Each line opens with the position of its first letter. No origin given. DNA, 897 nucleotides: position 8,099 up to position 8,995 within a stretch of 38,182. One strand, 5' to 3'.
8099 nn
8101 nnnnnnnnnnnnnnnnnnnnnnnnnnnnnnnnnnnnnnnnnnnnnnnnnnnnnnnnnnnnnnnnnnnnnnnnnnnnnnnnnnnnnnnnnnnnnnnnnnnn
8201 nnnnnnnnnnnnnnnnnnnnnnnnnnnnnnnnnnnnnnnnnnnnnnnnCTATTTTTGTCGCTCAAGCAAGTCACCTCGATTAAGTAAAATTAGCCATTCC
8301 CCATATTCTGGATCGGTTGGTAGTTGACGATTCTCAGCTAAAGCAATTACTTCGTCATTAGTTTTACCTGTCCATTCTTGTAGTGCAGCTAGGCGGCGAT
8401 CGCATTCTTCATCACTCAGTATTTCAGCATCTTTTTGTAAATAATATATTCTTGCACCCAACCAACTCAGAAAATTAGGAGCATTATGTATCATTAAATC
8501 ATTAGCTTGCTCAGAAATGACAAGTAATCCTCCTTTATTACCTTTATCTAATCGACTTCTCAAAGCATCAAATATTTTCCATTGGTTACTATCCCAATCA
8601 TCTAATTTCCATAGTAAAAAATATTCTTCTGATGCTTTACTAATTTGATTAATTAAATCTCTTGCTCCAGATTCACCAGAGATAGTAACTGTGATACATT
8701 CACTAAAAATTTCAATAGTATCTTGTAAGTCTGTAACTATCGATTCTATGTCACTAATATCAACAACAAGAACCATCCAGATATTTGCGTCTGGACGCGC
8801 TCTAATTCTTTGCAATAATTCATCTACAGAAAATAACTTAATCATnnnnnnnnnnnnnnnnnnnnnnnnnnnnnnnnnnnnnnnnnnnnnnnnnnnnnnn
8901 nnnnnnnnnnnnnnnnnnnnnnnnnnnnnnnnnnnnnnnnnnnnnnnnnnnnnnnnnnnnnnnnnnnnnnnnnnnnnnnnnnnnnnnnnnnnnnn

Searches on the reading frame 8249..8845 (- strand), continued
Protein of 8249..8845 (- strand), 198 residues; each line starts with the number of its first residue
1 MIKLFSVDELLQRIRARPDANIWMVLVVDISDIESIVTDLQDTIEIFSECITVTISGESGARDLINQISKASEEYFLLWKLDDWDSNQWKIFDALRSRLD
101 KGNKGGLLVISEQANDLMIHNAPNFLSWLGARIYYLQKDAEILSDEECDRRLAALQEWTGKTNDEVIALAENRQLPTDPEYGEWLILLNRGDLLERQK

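Call 83: search_dna_similar(query=L040:6391-7782:+, collection=phages, mode=protein, max_evalue=1e-10, max_rows=12)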
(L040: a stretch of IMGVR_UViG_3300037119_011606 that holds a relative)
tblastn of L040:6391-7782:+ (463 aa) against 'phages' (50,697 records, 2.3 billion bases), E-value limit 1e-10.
Records with a match: 1125; places in all: 1126; records where one place covers at least 80% of the query: 778.
Best place of each record, by identity: <60% 1125.
By first word of the organism name: Mycobacterium 490; Staphylococcus 132; Microbacterium 69; Arthrobacter 65; Listeria 64; Clostridium 47; Gordonia 42; Bacteriophage 26; Bacillus 25; Rhodococcus 23; and 42 more.
By host as written in the record: Mycobacterium smegmatis mc2 155 352; - 75; Mycobacterium smegmatis mc#155 59; Listeria monocytogenes 45; Staphylococcus aureus 43; Arthrobacter globiformis B-2979 43; Mycobacterium smegmatis mc2155 31; Gordonia terrae 3612 30; and 169 more.
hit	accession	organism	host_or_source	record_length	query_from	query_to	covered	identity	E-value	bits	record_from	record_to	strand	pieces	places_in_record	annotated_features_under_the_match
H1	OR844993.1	Staphylococcus phage SA 1306 Kay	Staphylococcus aureus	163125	4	450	97%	32.0%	3e-46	178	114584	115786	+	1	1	record has no annotation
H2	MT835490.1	Bacteriophage sp.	human fecal samples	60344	36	458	91%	33.8%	3e-49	186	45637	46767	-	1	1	record has no annotation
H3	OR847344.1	Listeria phage LM 4-11-1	Listeria monocytogenes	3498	8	458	97%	30.7%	5e-47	179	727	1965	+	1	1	record has no annotation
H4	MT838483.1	Bacteriophage sp.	human fecal samples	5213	1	447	97%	30.4%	3e-43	169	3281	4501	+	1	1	record has no annotation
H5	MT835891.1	Bacteriophage sp.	human fecal samples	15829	18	458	95%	30.8%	3e-45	175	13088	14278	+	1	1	record has no annotation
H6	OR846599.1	Enterococcus phage Efs 1-1-1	Enterococcus faecalis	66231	35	459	92%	31.7%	2e-47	181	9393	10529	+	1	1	record has no annotation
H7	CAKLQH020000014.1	Acinetobacter phage MD-2021a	not known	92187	21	447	92%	31.1%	7e-46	177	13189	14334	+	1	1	polA: DNA polymerase I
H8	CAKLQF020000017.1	Acinetobacter phage MD-2021a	not known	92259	21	447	92%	31.1%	7e-46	177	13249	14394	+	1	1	polA: DNA polymerase I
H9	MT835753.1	Bacteriophage sp.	human fecal samples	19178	18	458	95%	30.1%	2e-46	178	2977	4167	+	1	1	record has no annotation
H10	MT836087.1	Bacteriophage sp.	human fecal samples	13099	29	458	93%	30.7%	1e-43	170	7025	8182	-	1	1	record has no annotation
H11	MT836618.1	Bacteriophage sp.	human fecal samples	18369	21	447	92%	30.6%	6e-43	168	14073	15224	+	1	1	record has no annotation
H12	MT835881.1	Bacteriophage sp.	human fecal samples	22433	19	427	88%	31.8%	2e-40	160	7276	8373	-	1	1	record has no annotation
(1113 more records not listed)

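Call 84: search_dna_similar(query=L041:3851-4471:+, collection=phages, mode=protein, max_evalue=1e-10, max_rows=12)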
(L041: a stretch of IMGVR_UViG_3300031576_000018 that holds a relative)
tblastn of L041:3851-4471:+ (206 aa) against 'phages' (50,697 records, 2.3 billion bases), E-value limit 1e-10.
Records with a match: 65; places in all: 65; records where one place covers at least 80% of the query: 0.
Best place of each record, by identity: <60% 65.
By first word of the organism name: Mycobacterium 60; Bacillus 1; Bradyrhizobium 1; Rhizobium 1; Microcystis 1; Psychrobacillus 1.
By host as written in the record: Mycobacterium smegmatis mc2 155 46; Mycobacterium smegmatis mc#155 7; Mycobacterium smegmatis mc2155 5; Mycobacterium 1; Mycobacterium sp. 1; Bacillus pumilus strain 145 1; Bradyrhizobium elkanii USDA 76 1; Sinorhizobium americanum X2_24 1; and 2 more.
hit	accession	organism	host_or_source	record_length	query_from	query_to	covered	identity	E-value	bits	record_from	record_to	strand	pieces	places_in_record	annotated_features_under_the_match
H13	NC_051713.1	Mycobacterium phage SuperGrey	Mycobacterium smegmatis mc2 155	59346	1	137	67%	40.7%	6e-27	112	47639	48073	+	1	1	phosphoadenosine phosphosulfate reductase | hypothetical protein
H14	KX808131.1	Mycobacterium phage SuperGrey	Mycobacterium smegmatis mc2 155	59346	1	137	67%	40.7%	6e-27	112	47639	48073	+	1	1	hypothetical protein (x2)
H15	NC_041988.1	Mycobacterium phage ShiLan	Mycobacterium smegmatis mc2 155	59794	1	137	67%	40.7%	7e-27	112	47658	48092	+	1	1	72: phosphoadenosine phosphosulfate reductase | 71: hypothetical protein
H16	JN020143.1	Mycobacterium phage ShiLan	Mycobacterium smegmatis mc2 155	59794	1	137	67%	40.7%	7e-27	112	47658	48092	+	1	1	72: hypothetical protein | 71: hypothetical protein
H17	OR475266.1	Mycobacterium phage Martik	Mycobacterium smegmatis mc#155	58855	1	137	67%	40.7%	7e-27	112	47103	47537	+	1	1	73: PAPS reductase-like domain protein | 72: hypothetical protein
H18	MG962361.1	Mycobacterium phage Alexphander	Mycobacterium smegmatis mc2 155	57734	1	137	67%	40.7%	7e-27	112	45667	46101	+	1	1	73: hypothetical protein | 72: hypothetical protein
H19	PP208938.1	Mycobacterium phage Maravista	Mycobacterium smegmatis mc#155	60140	1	137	67%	40.7%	9e-27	112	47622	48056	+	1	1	73: PAPS reductase-like domain protein | 72: hypothetical protein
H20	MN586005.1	Mycobacterium phage Lorde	Mycobacterium smegmatis mc2 155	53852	1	137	67%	40.7%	9e-27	112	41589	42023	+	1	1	70: PAPS reductase-like domain protein | 69: hypothetical protein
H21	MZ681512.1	Mycobacterium phage DirtMcgirt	Mycobacterium smegmatis mc#155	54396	1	137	67%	40.7%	9e-27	112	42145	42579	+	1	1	69: PAPS reductase-like domain protein | 68: hypothetical protein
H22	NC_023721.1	Mycobacterium phage Drago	Mycobacterium smegmatis mc2 155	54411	1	137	67%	40.7%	9e-27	112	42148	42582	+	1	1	67: phosphoadenosine phosphosulfate reductase | 66: hypothetical protein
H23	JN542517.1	Mycobacterium phage Drago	Mycobacterium smegmatis mc2 155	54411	1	137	67%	40.7%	9e-27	112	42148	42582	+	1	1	67: hypothetical protein | 66: hypothetical protein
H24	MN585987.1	Mycobacterium phage Enby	Mycobacterium smegmatis mc2 155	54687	1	137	67%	40.7%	9e-27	112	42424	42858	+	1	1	71: PAPS reductase-like domain protein | 70: hypothetical protein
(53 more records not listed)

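Call 94: find_related_loci(query=A7, collection=metagenome_contigs, flank=5000)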
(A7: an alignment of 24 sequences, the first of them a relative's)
Query A7 (201 aa) in metagenome_contigs; peptide patterns used: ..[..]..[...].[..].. (x = any residue, [..] = any of these).
200 stretches matched a pattern; 192 encode a relative of the query (tblastn E <= 1e-3); the best 80 are kept; 80 distinct loci.
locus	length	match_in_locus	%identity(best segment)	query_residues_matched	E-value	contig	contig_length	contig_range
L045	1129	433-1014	49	5-198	4e-54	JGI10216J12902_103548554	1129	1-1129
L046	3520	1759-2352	40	3-199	2e-36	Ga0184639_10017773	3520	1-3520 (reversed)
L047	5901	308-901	40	3-199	2e-36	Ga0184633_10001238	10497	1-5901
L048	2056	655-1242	41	5-200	4e-35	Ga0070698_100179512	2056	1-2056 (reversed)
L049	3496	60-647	39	5-200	3e-34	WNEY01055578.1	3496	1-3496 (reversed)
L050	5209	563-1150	39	5-200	5e-34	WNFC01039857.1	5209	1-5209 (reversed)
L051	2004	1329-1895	40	6-196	7e-34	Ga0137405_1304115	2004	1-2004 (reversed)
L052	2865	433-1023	39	4-200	1e-32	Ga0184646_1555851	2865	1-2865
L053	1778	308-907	39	1-201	1e-30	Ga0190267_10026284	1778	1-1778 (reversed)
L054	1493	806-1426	37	1-201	9e-30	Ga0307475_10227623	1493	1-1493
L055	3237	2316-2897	38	1-196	2e-29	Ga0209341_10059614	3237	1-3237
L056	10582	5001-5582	39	1-196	4e-29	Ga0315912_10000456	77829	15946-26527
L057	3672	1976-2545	38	6-196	7e-29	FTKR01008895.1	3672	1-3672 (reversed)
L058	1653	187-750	36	8-196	2e-28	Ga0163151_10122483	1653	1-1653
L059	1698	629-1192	36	8-196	2e-28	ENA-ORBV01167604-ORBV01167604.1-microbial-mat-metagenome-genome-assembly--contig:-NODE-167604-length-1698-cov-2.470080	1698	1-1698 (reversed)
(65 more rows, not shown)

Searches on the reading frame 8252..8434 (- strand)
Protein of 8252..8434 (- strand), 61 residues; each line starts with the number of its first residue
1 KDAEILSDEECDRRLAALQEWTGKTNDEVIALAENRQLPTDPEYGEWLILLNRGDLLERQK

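Call 81: search_protein_families(library=pfam, proteins=[window:8252-8434:-], max_evalue=10)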
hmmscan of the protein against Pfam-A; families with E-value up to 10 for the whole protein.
seq(61 aa): 0 families
